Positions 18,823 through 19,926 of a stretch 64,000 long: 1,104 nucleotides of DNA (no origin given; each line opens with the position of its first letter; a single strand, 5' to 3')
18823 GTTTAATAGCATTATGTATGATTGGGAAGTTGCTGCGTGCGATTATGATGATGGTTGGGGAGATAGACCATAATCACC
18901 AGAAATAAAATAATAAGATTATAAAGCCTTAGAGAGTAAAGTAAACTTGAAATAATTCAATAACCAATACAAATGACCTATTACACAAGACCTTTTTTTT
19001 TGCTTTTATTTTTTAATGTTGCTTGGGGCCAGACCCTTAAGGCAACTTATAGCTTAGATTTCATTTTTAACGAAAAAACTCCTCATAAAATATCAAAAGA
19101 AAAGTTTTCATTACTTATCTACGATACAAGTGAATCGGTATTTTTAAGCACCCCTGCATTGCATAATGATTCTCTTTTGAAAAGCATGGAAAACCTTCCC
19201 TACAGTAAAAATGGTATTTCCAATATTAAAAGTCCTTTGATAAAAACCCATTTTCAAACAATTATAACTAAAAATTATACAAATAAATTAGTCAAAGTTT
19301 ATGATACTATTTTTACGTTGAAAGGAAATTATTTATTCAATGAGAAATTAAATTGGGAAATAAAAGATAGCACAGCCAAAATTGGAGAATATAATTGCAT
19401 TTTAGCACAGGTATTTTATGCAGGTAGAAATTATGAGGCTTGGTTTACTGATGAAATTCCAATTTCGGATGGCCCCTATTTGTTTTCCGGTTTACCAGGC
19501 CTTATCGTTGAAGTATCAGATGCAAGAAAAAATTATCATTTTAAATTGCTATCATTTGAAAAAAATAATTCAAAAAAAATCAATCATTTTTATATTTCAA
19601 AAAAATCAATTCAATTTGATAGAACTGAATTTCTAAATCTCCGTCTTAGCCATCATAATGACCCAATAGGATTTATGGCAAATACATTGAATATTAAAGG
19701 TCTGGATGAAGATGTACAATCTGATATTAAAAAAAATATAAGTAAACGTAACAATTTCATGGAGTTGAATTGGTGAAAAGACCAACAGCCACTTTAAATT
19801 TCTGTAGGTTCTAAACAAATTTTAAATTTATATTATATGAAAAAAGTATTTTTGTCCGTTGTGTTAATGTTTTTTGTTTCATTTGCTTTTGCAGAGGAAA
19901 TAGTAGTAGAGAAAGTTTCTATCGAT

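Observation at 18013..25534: Tandem array of three 'small secreted Cys-protein + GLPGLI protein' cassettes with an XRE regulator and an OM barrel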

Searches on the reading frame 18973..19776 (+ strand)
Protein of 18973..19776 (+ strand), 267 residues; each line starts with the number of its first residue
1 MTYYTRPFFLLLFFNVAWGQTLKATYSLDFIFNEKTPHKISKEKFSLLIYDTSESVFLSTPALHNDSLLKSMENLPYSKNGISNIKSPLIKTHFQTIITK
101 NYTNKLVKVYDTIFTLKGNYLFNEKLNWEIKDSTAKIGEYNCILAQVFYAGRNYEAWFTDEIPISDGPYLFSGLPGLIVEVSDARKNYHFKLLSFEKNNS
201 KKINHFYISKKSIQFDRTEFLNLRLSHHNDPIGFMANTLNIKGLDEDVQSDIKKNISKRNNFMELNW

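Call 3: search_protein_families(library=pfam, proteins=[window:18973-19776:+], max_evalue=0.1)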
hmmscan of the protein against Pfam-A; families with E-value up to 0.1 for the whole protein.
window:18973-19776:+ (267 aa): 4 families
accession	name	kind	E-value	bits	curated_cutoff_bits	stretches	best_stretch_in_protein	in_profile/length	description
PF09697.16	Porph_ging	-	1.9e-12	48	25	1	154-180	55-81/81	Protein of unknown function (Porph_ging)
PF22252.2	PNGase_F-II_N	-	1e-05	25.7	27.6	1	110-216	64-167/173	N-glycanase peptide, N-terminal domain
PF14600.11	CBM_5_12_2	-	0.034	14.5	27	1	122-171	7-57/62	Cellulose-binding domain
PF02527.21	GidB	-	0.036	13.9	27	0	100-127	131-158/184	rRNA small subunit methyltransferase G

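Call 4: search_protein_families(library=ncbifam, proteins=[window:18973-19776:+], max_evalue=0.1)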
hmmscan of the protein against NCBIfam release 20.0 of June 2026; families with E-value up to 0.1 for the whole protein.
window:18973-19776:+ (267 aa): 1 family
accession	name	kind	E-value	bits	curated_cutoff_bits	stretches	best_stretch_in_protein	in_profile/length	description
TIGR01200.1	GLPGLI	subfamily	5.2e-43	147.5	50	1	8-222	7-223/229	GLPGLI family protein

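Call 14: search_solved_structures(query=A2, max_evalue=1, show_alignments=2)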
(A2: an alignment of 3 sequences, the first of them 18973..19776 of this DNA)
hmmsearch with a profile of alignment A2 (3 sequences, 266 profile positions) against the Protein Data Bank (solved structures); distinct sequences matched with E-value up to 1: 1.
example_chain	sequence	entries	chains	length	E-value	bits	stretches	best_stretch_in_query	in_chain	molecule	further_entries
7zgn_A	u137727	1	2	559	0.82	12.3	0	141-182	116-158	Glpgli family protein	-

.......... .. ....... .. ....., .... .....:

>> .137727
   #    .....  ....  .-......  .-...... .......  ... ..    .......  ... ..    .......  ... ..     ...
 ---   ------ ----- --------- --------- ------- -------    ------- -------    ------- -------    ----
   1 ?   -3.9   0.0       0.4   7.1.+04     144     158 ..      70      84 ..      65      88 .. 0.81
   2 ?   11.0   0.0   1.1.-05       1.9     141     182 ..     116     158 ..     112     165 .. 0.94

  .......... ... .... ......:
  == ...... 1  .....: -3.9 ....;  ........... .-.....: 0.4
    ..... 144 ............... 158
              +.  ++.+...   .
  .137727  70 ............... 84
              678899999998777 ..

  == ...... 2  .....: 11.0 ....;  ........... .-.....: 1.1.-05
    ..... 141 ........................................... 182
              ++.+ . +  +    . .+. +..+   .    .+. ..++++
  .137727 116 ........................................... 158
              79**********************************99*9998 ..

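Call 22: find_related_loci(query=A2, collection=genome_contigs, flank=6000)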
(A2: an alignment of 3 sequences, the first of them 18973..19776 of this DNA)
Query A2 (267 aa) in genome_contigs; peptide patterns used: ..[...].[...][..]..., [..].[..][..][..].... (x = any residue, [..] = any of these).
198 stretches matched a pattern; 175 encode a relative of the query (tblastn E <= 1e-3); the best 80 are kept; 80 distinct loci.
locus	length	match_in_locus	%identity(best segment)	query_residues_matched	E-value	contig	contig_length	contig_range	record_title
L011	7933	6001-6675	37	36-265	1e-36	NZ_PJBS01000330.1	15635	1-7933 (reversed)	Psychroflexus sp. MES1-P1E contig65, whole genome shotgun sequence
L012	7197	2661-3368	34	1-238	1e-32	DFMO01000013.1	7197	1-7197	MAG TPA_asm: Flavobacteriaceae bacterium UBA3591 UBA3591_contig_7339, whole genome shotgun sequence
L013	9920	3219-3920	35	8-238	8e-32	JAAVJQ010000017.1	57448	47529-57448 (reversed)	Salinimicrobium nanhaiense strain J15B81-2 seq17, whole genome shotgun sequence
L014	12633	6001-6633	35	22-232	2e-31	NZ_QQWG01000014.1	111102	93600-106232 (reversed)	Ancylomarina euxinus strain M1P NODE_14_length_111102_cov_65.0644, whole genome shotgun sequence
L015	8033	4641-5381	33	22-265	2e-31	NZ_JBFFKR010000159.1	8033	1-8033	MAG: Ancylomarina sp. isolate Mix_mud18.2022.04.105 k141_1944123_length_8033_cov_36.0000, whole genome shotgun sequence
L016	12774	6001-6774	31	8-265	2e-31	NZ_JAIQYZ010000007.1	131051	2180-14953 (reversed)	Psychroflexus lacisalsi strain KACC 14089 7, whole genome shotgun sequence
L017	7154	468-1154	34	48-266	7e-31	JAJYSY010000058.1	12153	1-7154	MAG: Bacteroidetes bacterium isolate DX1.bin71 NODE_7929_length_12153_cov_3.014718, whole genome shotgun sequence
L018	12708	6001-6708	35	23-262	3e-30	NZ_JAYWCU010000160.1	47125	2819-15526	MAG: Emticicia sp. isolate GL94_UP_metabinner_3 GL94_UP_metabinner_3_159, whole genome shotgun sequence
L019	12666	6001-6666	33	8-230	1e-30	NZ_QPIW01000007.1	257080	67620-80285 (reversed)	Runella aurantiaca strain YX9 Contig7, whole genome shotgun sequence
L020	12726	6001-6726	33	19-265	5e-30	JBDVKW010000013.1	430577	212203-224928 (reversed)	MAG: Fulvivirga sp. isolate LC.10.F.D3_173_87 LC_10_F_D3_173_87_000000000013, whole genome shotgun sequence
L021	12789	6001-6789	32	9-265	2e-30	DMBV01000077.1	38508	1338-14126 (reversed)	MAG TPA_asm: Bacteroidales bacterium isolate UBA12170 contig_290, whole genome shotgun sequence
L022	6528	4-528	38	86-265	2e-29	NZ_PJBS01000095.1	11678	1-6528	Psychroflexus sp. MES1-P1E contig84, whole genome shotgun sequence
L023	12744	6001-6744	33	23-265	5e-29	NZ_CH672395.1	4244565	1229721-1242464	Leeuwenhoekiella blandensis MED217 scf_1099517004314, whole genome shotgun sequence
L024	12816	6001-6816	31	4-265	4e-30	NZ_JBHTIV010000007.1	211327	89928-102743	Psychroflexus salinarum strain CCUG 56752 GCM70027526_16, whole genome shotgun sequence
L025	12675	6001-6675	32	45-267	7e-29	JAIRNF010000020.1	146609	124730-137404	MAG: Prevotellaceae bacterium isolate Cd354_bin17 k119_618175, whole genome shotgun sequence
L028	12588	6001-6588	37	8-197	2e-27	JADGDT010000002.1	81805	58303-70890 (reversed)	MAG: Ichthyobacteriaceae bacterium isolate BB17 NODE_256_length_81805_cov_21.223790, whole genome shotgun sequence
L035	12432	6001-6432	39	101-242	4e-26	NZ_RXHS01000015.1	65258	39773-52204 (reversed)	Seramator thermalis strain SYSU GA16112 Scaffold13_1, whole genome shotgun sequence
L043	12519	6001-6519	37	22-194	2e-25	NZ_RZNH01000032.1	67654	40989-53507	Marinifilum caeruleilacunae strain JC070 scaffold_31, whole genome shotgun sequence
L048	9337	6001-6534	33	91-265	2e-24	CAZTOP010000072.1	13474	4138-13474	MAG TPA_asm: uncultured Chitinophagaceae bacterium isolate SRP285395_co2_315 genome assembly, contig: NODE_7132_length_1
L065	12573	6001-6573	32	55-246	4e-22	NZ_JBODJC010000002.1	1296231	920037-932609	Ferruginibacter sp. SUN106 contig2, whole genome shotgun sequence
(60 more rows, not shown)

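Call 45: find_homologous_proteins(query=window:18973-19776:+, max_evalue=0.00001)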
Query window:18973-19776:+ (267 aa): 71 proteins with E <= 0.00001 among 454 candidates.
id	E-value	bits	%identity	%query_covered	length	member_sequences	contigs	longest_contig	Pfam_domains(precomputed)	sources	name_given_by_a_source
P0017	1.2e-174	597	100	100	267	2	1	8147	PF22252.3,PF09697.17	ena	-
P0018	1.1e-149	515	87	100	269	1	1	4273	PF09697.17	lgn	-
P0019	6.0e-30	123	37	91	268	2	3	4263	PF22252.3,PF09697.17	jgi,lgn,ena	-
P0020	5.2e-27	113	33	96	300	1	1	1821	PF09697.17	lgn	-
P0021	2.2e-26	111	36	82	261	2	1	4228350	PF22252.3,PF09697.17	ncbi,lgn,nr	ncbi:GLPGLI family protein [Formosa agariphila]|nr:GLPGLI family protein [Formosa agariphila]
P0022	6.2e-26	110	35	91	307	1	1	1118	PF22252.3,PF09697.17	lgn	-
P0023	5.8e-25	106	34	91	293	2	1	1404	PF22252.3,PF09697.17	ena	-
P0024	6.9e-25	106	48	41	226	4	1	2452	PF22252.3,PF09697.17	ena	-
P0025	1.1e-24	105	32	90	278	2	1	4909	PF22252.3,PF09697.17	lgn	-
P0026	1.3e-24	105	33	91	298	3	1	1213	PF22252.3,PF09697.17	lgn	-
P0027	1.6e-24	105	31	97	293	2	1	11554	PF22252.3,PF09697.17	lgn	-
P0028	4.6e-24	103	33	91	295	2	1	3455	PF22252.3,PF09697.17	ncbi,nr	ncbi:MAG: GLPGLI family protein [Spirosomaceae bacterium]|nr:GLPGLI family protein [Spirosomataceae 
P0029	1.5e-23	102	33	91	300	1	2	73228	PF22252.3,PF09697.17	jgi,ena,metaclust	metaclust:\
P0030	2.1e-23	101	34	82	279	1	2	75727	PF22252.3,PF09697.17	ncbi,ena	-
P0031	2.5e-23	101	34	81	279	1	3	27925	PF22252.3,PF09697.17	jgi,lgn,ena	-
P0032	2.5e-23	101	33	91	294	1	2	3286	PF22252.3,PF09697.17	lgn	-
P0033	4.1e-23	100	34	91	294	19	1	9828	PF22252.3,PF09697.17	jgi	-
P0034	7.7e-23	99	35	91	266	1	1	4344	PF22252.3,PF09697.17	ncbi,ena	-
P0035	7.7e-23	99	36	74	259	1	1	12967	PF22252.3,PF09697.17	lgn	-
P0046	8.0e-20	89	32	90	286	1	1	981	PF22252.3,PF09697.17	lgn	-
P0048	1.7e-19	88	40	52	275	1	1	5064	PF22252.3,PF09697.17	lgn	-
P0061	7.9e-19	86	38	52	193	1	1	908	PF22252.3,PF09697.17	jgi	jgi:GLPGLI family protein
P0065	3.1e-18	84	37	51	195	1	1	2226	PF22252.3,PF09697.17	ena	-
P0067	6.6e-18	83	41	52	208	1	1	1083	PF22252.3,PF09697.17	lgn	-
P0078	5.3e-13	67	38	46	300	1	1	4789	PF22252.3,PF09697.17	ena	-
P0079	1.1e-12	66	49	25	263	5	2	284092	PF22252.3,PF09697.17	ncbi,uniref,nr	ncbi:GLPGLI family protein [Aquimarina aggregata]|uniref:GLPGLI family protein n=1 Tax=Aquimarina ag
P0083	2.6e-11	62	32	52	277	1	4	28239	PF22252.3,PF09697.17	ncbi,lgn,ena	-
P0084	5.6e-11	61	44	31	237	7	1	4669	PF22252.3,PF09697.17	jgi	jgi:GLPGLI family protein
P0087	7.6e-10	57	49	26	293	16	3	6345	PF22252.3,PF09697.17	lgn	-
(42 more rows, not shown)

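Call 49: find_encoding_contigs(protein=P0018, flank=10000, max_places=3)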
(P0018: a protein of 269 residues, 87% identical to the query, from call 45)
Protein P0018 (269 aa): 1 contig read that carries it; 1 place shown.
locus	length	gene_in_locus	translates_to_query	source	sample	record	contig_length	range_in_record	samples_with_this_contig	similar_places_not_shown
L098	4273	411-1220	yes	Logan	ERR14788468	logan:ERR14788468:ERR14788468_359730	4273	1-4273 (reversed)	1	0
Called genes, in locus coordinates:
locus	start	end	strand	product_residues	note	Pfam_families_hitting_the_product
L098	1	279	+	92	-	?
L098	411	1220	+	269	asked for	PF09697:Porph_ging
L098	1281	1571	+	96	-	-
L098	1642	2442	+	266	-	PF09697:Porph_ging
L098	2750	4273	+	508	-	?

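Call 55: predict_structure(alignment_id=A5)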
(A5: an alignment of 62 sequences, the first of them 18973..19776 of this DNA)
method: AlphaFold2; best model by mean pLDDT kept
length: 267 residues; sequences in the alignment: 62
mean_pLDDT: 90.4   pTM: 0.87
mean pLDDT of the five models: 90.4, 89.6, 88.2, 88.1, 88.0
residues with pLDDT >= 90: 177; 70-90: 68; 50-70: 22; < 50: 0
segments of 3 or more residues with pLDDT < 50: none
pLDDT, mean of each block of 10 residues (from residue 1): 65 68 97 90 97 93 92 77 75 95 95 92 95 98 98 98 97 98 98 95 86 94 91 90 89 88 87
secondary structure, 60 per line:
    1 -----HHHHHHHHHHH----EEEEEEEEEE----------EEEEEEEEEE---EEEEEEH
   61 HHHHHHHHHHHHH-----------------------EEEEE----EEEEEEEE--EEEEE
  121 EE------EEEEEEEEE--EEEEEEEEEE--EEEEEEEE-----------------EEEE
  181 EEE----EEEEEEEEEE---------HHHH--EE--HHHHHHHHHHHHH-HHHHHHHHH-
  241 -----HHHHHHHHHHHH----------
elements in order: H6-16 E21-30 E41-50 E54-59 H60-73 E97-101 E106-113 E116-122 E129-137 E140-149 E152-159 E177-183 E188-197 H207-210 H217-229 H231-239 H246-257

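Call 58: fold_search(model_id=the predicted structure, library=pdb)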
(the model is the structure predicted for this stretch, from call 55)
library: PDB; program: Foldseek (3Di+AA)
matches with E <= 10: 802; with E <= 0.001: 21
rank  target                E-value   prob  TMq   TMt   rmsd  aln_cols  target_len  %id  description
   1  4r4z_A                3.5e-10  1.00  0.53  0.28   3.7       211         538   14  Structure of PNGF-II in P21 space group (released 2015-01-28)
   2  4r4x                  6.1e-10  1.00  0.52  0.27   4.0       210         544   14  Structure of PNGF-II in C2 space group (released 2015-01-28)
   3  4r4z_D                1.2e-09  1.00  0.54  0.28   3.8       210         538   14  Structure of PNGF-II in P21 space group (released 2015-01-28)
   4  4r4z_B                1.7e-09  1.00  0.54  0.28   3.8       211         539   14  Structure of PNGF-II in P21 space group (released 2015-01-28)
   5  7zgn_A                5.2e-08  1.00  0.49  0.26   4.5       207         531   11  Plant/insect N-glycan active PNGase (released 2022-09-07)
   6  7zgn_B                1.4e-07  1.00  0.51  0.27   3.9       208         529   10  Plant/insect N-glycan active PNGase (released 2022-09-07)
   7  9tp6_B                6.7e-06  1.00  0.35  0.37   8.1       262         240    8  Structure of LolA3 from Porphyromonas gingivalis (released 2026-02-18)
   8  9tp6_A                1.4e-05  1.00  0.27  0.29  11.8       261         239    7  Structure of LolA3 from Porphyromonas gingivalis (released 2026-02-18)
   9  2w7q_B                1.4e-04  1.00  0.39  0.54   7.8       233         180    8  Structure of Pseudomonas aeruginosa LolA (released 2009-12-29)
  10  6jla_B                1.4e-04  1.00  0.29  0.38   8.4       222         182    6  Crystal structure of a mouse ependymin related protein (released 2020-03-04)
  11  9c89                  1.5e-04  1.00  0.33  0.47   7.5       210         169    9  Crystal structure of outer membrane lipoprotein carrier protein (LolA) from Ehrlichia chaffeensis (released 2024-06-19)
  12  3buu_B                2.7e-04  1.00  0.28  0.32   9.9       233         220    7  Crystal structure of LolA superfamily protein NE2245 from Nitrosomonas europaea (released 2008-01-22)
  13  3bk5                  2.8e-04  0.97  0.25  0.28  12.6       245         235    9  Crystal structure of putative outer membrane lipoprotein-sorting protein domain from Vibrio parahaemolyticus (released 2008-02-05)
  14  6jld_A                3.9e-04  1.00  0.28  0.35   8.4       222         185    7  Crystal structure of a human ependymin related protein (released 2019-07-10)
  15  4ki3_L                4.2e-04  1.00  0.36  0.51   7.0       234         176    9  1.70 Angstrom resolution crystal structure of outer-membrane lipoprotein carrier protein (lolA) from Yersinia pestis C (released 2013-05-15)
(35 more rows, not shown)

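Call 92: search_protein_families(library=pfam, proteins=[L014:5146-5373:+, L018:4779-5195:+, L028:4870-5532:+, L065:4425-5063:-, L043:4382-5083:+, L035:4654-5031:+, L021:4965-5468:+, L019:4122-4412:-, L048:4130-4759:+], max_evalue=0.001)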
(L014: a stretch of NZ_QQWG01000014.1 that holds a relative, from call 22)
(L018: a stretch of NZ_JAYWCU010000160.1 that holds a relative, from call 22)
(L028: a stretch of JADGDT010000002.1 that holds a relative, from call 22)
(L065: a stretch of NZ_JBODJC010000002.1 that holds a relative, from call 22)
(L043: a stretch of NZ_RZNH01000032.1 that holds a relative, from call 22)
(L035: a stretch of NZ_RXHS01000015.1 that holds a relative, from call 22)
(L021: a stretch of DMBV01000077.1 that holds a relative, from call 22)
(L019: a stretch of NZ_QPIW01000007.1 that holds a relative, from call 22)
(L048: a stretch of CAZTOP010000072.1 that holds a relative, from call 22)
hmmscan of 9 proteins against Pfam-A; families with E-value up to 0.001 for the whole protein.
L014:5146-5373:+ (75 aa): 1 family
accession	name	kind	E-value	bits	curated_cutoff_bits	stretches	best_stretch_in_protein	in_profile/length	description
PF08279.18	HTH_11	-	0.00047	20.4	25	1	10-51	3-44/55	HTH domain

L018:4779-5195:+ (138 aa): 1 family
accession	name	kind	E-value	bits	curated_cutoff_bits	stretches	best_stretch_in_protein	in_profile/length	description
PF00027.35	cNMP_binding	-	3.9e-08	33.6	27.5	1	33-118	2-86/89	Cyclic nucleotide-binding domain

L028:4870-5532:+ (220 aa): 1 family
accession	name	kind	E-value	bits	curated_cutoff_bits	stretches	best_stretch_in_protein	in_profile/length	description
PF00072.30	Response_reg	-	1.1e-10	42.1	30.2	1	6-119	1-100/111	Response regulator receiver domain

L065:4425-5063:- (212 aa): 1 family
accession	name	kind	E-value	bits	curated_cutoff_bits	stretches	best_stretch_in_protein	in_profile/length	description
PF00440.29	TetR_N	-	7.3e-12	45.3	24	1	8-51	4-47/47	Bacterial regulatory proteins, tetR family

L043:4382-5083:+ (233 aa): 1 family
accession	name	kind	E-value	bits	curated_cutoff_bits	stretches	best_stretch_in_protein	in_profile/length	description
PF00849.27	PseudoU_synth_2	-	1.3e-32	113.5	26.8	1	14-171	1-151/152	RNA pseudouridylate synthase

L035:4654-5031:+ (125 aa): 1 family
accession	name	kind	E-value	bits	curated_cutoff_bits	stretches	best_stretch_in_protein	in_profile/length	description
PF11589.14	DUF3244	-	3.3e-07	30.7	25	1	44-119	13-90/96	Domain of unknown function (DUF3244)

L021:4965-5468:+ (167 aa): 0 families

L019:4122-4412:- (96 aa): 4 families
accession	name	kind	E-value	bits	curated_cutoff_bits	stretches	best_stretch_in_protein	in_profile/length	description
PF01381.28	HTH_3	-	1.5e-10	41.4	23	1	14-63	3-52/55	Helix-turn-helix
PF12844.13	HTH_19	-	1.4e-09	38.1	30.2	1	12-63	4-55/64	Helix-turn-helix domain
PF13443.12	HTH_26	-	1.1e-08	35.6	22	1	11-63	1-54/63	Cro/C1-type HTH DNA-binding domain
PF13560.12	HTH_31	-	8.3e-06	26.5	27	1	15-61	9-56/64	Helix-turn-helix domain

L048:4130-4759:+ (209 aa): 1 family
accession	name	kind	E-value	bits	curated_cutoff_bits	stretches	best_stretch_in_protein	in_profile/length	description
PF00041.27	fn3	-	0.00025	21.6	25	0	143-206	30-82/84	Fibronectin type III domain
